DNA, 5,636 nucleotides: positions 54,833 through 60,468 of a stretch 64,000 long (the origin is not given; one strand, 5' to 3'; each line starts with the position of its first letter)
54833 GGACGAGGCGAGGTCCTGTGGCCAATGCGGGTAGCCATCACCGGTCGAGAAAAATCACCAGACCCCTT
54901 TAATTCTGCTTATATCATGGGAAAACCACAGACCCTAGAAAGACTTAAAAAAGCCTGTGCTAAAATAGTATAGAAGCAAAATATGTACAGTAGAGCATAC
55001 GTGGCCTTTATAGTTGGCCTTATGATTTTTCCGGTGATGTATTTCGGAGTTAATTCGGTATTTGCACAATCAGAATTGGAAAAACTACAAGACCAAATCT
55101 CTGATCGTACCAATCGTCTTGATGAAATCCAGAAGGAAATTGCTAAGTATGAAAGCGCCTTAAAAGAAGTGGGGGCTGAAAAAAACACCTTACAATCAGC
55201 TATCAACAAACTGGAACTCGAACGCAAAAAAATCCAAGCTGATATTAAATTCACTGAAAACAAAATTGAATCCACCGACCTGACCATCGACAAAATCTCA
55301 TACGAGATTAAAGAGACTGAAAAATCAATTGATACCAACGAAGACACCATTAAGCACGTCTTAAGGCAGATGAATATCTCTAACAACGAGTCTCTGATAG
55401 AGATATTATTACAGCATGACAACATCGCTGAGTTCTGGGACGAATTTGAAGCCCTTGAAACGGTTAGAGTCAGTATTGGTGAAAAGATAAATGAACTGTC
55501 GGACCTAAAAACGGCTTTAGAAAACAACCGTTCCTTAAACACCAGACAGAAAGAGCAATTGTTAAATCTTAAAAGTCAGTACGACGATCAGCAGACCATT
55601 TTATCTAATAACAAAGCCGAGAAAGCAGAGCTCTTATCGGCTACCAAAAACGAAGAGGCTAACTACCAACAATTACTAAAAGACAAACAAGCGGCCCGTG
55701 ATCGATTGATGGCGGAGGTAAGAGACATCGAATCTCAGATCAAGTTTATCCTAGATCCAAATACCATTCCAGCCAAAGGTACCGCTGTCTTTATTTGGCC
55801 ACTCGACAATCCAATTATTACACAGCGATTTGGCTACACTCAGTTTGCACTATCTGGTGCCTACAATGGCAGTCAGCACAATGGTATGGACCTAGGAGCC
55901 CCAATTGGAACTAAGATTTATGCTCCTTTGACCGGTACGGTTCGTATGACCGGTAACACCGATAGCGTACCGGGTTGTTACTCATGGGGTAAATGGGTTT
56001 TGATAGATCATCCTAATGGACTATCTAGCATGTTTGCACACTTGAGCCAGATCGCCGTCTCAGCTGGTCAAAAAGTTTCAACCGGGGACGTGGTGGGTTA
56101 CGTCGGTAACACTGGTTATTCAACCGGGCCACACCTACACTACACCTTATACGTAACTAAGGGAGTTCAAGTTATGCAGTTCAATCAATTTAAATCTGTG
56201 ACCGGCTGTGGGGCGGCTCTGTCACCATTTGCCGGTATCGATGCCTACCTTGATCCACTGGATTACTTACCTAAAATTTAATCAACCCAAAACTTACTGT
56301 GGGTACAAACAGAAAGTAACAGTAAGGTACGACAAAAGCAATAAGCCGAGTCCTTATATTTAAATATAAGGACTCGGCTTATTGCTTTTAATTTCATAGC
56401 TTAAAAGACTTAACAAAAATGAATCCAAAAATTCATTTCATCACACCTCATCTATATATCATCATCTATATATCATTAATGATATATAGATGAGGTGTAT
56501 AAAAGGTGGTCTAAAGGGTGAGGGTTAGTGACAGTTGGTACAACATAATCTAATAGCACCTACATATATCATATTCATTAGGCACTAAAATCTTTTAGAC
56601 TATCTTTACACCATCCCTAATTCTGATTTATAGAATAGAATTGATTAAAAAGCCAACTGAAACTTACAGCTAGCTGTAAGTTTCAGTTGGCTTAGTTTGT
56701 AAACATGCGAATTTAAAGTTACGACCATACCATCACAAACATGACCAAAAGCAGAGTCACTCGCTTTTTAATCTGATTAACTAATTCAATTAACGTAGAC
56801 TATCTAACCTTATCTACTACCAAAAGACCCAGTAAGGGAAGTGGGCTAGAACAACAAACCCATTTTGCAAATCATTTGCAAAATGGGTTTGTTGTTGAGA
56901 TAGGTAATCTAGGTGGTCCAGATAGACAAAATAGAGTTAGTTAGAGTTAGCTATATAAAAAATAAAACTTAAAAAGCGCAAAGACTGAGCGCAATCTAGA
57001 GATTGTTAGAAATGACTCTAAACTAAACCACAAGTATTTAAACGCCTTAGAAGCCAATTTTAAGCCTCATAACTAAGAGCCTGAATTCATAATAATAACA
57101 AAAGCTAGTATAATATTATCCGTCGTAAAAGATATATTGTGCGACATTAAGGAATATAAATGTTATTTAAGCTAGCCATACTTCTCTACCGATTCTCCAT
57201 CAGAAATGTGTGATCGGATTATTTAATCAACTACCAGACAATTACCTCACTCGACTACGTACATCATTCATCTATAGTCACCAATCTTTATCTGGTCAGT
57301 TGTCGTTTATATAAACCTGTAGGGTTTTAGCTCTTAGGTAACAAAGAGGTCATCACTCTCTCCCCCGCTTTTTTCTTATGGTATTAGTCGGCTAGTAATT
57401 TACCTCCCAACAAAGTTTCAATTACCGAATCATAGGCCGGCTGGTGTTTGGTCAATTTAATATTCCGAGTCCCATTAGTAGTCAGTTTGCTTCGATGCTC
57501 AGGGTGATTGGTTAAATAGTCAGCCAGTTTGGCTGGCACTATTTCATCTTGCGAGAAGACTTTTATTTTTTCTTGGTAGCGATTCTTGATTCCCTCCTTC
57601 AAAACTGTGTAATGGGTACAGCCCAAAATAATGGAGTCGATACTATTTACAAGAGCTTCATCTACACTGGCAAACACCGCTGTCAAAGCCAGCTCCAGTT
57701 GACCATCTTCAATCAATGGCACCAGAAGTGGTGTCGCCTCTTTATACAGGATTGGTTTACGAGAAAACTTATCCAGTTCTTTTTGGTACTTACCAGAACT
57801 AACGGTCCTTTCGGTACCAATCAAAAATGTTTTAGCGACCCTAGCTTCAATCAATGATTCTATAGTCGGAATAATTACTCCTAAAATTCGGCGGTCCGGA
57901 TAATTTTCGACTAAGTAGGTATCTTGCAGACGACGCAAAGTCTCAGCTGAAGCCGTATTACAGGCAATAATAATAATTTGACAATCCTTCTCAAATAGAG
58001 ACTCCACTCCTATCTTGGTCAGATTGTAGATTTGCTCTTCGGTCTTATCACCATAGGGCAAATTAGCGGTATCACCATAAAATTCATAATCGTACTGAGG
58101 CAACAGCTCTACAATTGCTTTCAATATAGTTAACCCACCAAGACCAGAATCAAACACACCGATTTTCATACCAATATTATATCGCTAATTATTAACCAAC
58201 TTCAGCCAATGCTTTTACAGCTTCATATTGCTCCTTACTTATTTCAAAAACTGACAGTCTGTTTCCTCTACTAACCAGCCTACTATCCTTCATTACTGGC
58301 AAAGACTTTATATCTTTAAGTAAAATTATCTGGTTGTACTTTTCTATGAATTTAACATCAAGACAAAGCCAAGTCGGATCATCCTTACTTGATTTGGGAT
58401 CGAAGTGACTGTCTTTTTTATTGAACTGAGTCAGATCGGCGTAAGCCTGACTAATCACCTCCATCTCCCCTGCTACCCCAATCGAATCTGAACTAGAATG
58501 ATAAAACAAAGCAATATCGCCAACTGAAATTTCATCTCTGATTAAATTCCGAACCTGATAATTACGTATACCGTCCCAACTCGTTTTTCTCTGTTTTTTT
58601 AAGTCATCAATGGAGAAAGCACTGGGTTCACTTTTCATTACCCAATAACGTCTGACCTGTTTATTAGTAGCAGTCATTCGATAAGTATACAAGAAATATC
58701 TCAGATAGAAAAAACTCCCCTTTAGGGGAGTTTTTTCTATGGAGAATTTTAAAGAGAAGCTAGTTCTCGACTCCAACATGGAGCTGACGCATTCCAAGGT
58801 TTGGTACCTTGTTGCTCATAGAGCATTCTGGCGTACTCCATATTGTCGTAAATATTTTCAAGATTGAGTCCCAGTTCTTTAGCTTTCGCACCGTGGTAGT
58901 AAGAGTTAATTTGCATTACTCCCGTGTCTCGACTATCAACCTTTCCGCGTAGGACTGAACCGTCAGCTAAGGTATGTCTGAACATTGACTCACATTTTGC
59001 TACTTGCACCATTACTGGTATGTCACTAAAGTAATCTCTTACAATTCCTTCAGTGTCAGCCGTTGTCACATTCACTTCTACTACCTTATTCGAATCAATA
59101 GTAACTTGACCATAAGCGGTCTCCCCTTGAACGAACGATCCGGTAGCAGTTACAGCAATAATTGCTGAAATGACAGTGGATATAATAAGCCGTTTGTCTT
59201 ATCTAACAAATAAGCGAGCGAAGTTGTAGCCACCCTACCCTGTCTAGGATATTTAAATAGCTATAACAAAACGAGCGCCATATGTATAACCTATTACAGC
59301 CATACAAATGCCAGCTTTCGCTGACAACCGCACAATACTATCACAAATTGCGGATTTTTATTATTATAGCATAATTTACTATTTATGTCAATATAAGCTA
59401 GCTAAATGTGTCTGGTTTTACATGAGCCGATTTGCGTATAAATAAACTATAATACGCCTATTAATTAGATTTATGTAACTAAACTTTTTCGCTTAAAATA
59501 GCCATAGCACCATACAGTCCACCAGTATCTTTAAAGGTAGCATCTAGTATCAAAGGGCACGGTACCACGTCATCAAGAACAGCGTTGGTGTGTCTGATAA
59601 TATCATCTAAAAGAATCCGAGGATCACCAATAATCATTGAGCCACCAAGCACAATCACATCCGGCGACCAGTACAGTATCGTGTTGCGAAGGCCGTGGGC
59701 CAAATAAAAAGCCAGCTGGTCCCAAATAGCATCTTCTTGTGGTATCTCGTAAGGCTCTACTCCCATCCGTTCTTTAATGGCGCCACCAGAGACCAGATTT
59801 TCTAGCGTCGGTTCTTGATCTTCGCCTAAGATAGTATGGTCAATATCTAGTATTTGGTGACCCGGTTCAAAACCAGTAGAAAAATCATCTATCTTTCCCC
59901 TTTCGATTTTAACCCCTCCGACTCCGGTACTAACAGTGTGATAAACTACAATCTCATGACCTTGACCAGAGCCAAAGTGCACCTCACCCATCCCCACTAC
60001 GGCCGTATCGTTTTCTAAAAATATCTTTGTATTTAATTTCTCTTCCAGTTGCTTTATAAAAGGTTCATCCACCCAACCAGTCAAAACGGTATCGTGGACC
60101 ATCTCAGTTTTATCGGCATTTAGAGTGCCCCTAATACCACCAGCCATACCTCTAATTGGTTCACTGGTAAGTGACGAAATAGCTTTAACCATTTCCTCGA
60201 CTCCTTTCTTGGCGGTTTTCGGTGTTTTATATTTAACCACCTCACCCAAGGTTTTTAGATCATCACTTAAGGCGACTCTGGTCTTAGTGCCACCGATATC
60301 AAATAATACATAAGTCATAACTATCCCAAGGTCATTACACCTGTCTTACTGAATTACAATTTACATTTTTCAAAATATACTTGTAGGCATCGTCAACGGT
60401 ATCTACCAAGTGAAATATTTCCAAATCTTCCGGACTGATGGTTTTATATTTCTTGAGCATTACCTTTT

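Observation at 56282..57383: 1.1-kb ORF-free convergent intergenic region carrying four long perfect palindromes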

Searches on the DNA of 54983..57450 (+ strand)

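Call 10: search_rna_families(source=window, start=56200, end=57450, threshold=evalue, max_evalue=10)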
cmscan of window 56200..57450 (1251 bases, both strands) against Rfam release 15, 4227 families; matches with E-value up to 10: 74.
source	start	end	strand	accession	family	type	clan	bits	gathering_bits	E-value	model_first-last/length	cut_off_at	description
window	56333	56390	-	RF03940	MIR9563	Gene; miRNA;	-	42.8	90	1.1e-06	1-127/127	no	MIR9563 microRNA precursor family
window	56335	56430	-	RF04339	Plastid-psbJ-3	Cis-reg;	CL00152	36.8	61.7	0.00065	1-125/125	no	Plastid-psbJ-3 3UTR RNA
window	56335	56441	-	RF04342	Plastid-psbA-1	Cis-reg;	CL00153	36.6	54.3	0.01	1-114/114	no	Plastid-psbA-1 3UTR RNA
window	56335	56388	+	RF03940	MIR9563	Gene; miRNA;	-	35.3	90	0.0001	1-127/127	no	MIR9563 microRNA precursor family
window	56853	56893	-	RF04228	MIR6140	Gene; miRNA;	-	30.1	140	0.0028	1-165/165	no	MIR6140 microRNA precursor family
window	56334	56395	+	RF04343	Plastid-psbA-2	Cis-reg;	CL00153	29.6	55.8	0.0028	1-60/60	no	Plastid-psbA-2 3UTR RNA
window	56438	56500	-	RF00934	mir-463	Gene; miRNA;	-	29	70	0.0023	1-66/66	no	mir-463 microRNA precursor family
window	56645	56701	-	RF03686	mir-9424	Gene; miRNA;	-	28.5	90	0.0015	1-68/68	no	mir-9424 microRNA precursor family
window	56847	56899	-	RF03686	mir-9424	Gene; miRNA;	-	28.4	90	0.0015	1-68/68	no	mir-9424 microRNA precursor family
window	56645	56702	+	RF03686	mir-9424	Gene; miRNA;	-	28.3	90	0.0017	1-68/68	no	mir-9424 microRNA precursor family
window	56435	56505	-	RF01024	mir-944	Gene; miRNA;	-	27.8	100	0.02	1-88/88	no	mir-944 microRNA precursor family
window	56651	56692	-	RF03436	mir-759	Gene; miRNA;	-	27.7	100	0.016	1-89/89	no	mir-759 microRNA precursor family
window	56272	56407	-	RF02452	ncr1575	Gene; sRNA;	-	27.3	60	0.15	1-212/212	no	Bacillus sRNA ncr1575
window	56433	56505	-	RF03788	MIR5304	Gene; miRNA;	-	26.8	75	0.0029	1-80/80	no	MIR5304 microRNA precursor family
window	56436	56504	-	RF04176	mir-3149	Gene; miRNA;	-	26.6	100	0.019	1-83/83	no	mir-3149 microRNA precursor family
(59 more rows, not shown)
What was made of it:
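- On Known RNA families (Rfam 15): The sub-threshold matches in the spacer are generic hairpin hits to microRNA and plastid 3'UTR models (call 10).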

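Call 52: search_rna_families(sources=[L038, L033, L057, L018], threshold=gathering)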
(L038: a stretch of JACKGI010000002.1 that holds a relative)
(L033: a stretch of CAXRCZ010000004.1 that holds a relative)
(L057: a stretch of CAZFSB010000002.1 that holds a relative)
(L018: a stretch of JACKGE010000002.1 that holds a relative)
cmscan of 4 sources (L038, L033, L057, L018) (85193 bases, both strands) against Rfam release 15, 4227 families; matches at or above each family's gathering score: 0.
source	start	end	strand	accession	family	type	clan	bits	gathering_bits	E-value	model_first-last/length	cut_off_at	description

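Call 53: search_rna_families(source=L038, start=11300, end=11520, threshold=evalue, max_evalue=1, show_alignments=2)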
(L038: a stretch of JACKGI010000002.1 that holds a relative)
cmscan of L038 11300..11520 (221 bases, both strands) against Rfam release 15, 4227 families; matches with E-value up to 1: 1.
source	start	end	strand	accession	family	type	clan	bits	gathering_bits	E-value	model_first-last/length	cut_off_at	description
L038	11414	11437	-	RF00372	sroH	Gene; sRNA;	-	11.8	80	0.79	138-161/161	no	sroH RNA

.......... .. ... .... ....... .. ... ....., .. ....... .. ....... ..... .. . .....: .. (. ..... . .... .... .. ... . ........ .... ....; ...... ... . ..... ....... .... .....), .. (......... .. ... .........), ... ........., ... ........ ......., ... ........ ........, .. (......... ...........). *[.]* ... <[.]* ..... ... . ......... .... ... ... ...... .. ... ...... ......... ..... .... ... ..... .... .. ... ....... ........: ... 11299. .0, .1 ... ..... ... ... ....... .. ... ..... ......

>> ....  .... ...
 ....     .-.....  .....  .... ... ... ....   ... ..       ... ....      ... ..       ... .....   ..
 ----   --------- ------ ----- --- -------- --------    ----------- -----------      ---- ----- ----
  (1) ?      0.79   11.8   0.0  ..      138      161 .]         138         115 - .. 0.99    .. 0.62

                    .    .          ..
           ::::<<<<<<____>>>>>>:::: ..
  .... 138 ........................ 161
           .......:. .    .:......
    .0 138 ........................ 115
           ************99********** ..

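Call 58: build_rna_model(alignment_id=A1)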
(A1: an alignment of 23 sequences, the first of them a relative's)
Model R1 built from alignment A1 (23 sequences, 132 columns); structure: RNAalifold consensus.
model positions 94; base pairs 20; branch points 2; effective number of sequences 2.47; information 0.608 bits per position. Calibrated on 0.2 Mb of random sequence (short: E-values are rough).
structure used (alignment columns):
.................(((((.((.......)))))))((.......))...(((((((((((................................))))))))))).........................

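Call 59: search_with_rna_model(model_id=R1, source=window, max_evalue=10, filters=off)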
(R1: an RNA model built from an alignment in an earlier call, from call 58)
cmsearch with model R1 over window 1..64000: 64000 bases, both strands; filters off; matches with E-value up to 10: 25.
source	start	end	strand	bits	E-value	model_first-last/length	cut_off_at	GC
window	14108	14200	-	25.4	7.7e-06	1-94/94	no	0.34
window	33567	33637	-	16.4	0.0075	1-94/94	no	0.32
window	58670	58751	+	15.8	0.012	1-94/94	no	0.33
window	44144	44207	-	12.1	0.2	1-94/94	no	0.45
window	56837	56969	-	11.6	0.29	1-94/94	no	0.34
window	14097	14176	+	11.2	0.38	1-94/94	no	0.35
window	58693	58763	-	11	0.45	1-94/94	no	0.34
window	33544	33626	+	10.9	0.47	1-94/94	no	0.37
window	63287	63392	+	10.7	0.56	1-94/94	no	0.44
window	56323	56394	+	10.4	0.7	1-94/94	no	0.32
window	47881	47949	+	10.3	0.75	1-94/94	no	0.35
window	56626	56702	+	10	1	1-94/94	no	0.3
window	19158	19224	-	9.5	1.4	1-94/94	no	0.3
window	56641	56725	-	9.3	1.6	1-94/94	no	0.34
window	19128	19219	+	9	2.1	1-94/94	no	0.32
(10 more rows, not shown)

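Call 61: search_dna_similar(query=window:56282-57119:+, collection=phages, mode=distant, max_evalue=0.01, max_rows=10)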
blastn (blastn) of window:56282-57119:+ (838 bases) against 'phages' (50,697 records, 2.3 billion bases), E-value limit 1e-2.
No match.

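Call 62: search_dna_similar(query=window:56282-57119:+, collection=plasmids, mode=distant, max_evalue=0.01, max_rows=10)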
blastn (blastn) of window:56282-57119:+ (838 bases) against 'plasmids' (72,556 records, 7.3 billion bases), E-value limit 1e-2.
No match.
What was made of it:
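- On MITE / REP-like repeated palindromic elements: There are none in phages or plasmids (calls 61, 62).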

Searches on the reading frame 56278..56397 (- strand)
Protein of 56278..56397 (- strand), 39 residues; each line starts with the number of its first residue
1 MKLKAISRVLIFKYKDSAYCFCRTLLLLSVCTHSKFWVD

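Call 80: find_encoding_contigs(protein=window:56278-56397:-, flank=3000, max_places=10)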
Protein window:56278-56397:- (39 aa): no gene with exactly this product is on record in the collection.

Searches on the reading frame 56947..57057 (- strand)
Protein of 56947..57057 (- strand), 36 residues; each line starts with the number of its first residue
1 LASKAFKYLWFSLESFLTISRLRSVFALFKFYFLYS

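Call 81: find_encoding_contigs(protein=window:56947-57057:-, flank=3000, max_places=10)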
Protein window:56947-57057:- (36 aa): no gene with exactly this product is on record in the collection.

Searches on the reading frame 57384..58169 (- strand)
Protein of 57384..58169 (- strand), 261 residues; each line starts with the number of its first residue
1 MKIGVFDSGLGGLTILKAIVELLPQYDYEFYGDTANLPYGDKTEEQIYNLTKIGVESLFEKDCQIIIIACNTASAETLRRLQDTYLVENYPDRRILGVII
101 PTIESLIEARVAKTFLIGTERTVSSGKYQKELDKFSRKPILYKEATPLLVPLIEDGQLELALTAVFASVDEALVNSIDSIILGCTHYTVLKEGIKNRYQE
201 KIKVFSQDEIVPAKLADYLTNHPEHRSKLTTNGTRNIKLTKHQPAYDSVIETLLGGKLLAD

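Call 12: search_protein_families(library=pfam, proteins=[window:57384-58169:-])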
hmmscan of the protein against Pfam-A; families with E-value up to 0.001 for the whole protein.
window:57384-58169:- (261 aa): 1 family
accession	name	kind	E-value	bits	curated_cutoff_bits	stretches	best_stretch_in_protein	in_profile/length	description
PF01177.27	Asp_Glu_race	-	3e-11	44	31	1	55-198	60-196/211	Asp/Glu/Hydantoin racemase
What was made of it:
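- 57384..58169 (-): murI (glutamate racemase) gene, the first gene of the minus-strand block. Pfam Asp_Glu_race (call 12).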

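Call 13: find_encoding_contigs(protein=window:57384-58169:-, flank=6000, max_places=10)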
Protein window:57384-58169:- (261 aa): no gene with exactly this product is on record in the collection.

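Call 27: find_related_loci(query=window:57384-58169:-, collection=metagenome_contigs, flank=6000)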
Query window:57384-58169:- (261 aa) in metagenome_contigs; peptide patterns used: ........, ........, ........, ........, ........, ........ (x = any residue, [..] = any of these).
132 stretches matched a pattern; 21 encode a relative of the query (tblastn E <= 1e-3); 21 distinct loci.
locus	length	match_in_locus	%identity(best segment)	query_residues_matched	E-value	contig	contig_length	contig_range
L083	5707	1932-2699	58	1-259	2e-101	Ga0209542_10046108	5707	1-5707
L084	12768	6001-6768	58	1-259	4e-100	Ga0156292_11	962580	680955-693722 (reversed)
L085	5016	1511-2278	58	1-259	6e-100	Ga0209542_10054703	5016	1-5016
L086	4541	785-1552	57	1-259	9e-98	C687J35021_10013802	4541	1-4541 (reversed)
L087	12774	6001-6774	55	1-261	2e-95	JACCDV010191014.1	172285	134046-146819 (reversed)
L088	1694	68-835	55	1-259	1e-99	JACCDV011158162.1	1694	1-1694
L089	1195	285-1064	58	1-261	6e-101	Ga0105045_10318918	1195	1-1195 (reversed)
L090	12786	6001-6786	55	1-261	3e-93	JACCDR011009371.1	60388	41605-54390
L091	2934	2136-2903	55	1-259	2e-94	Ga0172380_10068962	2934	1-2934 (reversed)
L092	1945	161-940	56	1-261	3e-94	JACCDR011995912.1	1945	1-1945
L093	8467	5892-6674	55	1-261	1e-89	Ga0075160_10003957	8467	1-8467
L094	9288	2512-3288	53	1-259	1e-89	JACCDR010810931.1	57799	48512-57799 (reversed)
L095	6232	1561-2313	54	1-252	9e-88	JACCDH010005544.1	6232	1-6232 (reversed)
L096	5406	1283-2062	55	1-260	2e-87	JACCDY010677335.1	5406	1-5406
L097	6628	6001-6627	60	1-212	1e-84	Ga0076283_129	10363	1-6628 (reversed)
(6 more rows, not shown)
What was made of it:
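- Tried and rejected: A metagenome scan with MurI found nothing closer than 60% identity (call 27).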

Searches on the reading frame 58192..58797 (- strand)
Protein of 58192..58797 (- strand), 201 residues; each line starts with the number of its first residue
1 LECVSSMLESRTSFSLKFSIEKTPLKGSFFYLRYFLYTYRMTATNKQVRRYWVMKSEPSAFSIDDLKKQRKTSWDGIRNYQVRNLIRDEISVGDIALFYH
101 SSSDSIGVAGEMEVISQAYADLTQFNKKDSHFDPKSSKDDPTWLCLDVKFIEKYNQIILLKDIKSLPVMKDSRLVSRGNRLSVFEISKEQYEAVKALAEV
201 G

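Call 12: search_protein_families(library=pfam, proteins=[window:58192-58797:-])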
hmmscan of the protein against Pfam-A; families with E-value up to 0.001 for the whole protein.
window:58192-58797:- (201 aa): 1 family
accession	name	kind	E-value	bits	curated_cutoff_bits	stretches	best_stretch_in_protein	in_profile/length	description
PF01878.24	EVE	-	1.4e-47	161.8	23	1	50-194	1-142/145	EVE domain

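Call 29: find_encoding_contigs(protein=window:58192-58797:-, flank=10000, max_places=10)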
Protein window:58192-58797:- (201 aa): no gene with exactly this product is on record in the collection.

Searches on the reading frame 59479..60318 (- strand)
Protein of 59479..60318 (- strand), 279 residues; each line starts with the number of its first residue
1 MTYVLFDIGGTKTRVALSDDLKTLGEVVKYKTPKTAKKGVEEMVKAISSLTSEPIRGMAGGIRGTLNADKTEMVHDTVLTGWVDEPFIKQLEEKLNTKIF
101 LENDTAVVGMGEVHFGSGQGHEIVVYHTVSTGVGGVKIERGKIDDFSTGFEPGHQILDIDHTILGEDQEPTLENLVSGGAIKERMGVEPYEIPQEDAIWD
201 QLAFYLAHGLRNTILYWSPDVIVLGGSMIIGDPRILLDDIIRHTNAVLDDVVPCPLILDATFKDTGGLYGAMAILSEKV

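Call 12: search_protein_families(library=pfam, proteins=[window:59479-60318:-])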
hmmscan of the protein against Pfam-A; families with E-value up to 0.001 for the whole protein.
window:59479-60318:- (279 aa): 1 family
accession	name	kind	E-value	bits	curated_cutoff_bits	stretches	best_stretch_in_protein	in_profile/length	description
PF00480.26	ROK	-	1.9e-30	106.8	22.9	1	6-276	4-292/294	ROK family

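Call 24: find_encoding_contigs(protein=window:59479-60318:-, flank=10000, max_places=10)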
Protein window:59479-60318:- (279 aa): no gene with exactly this product is on record in the collection.
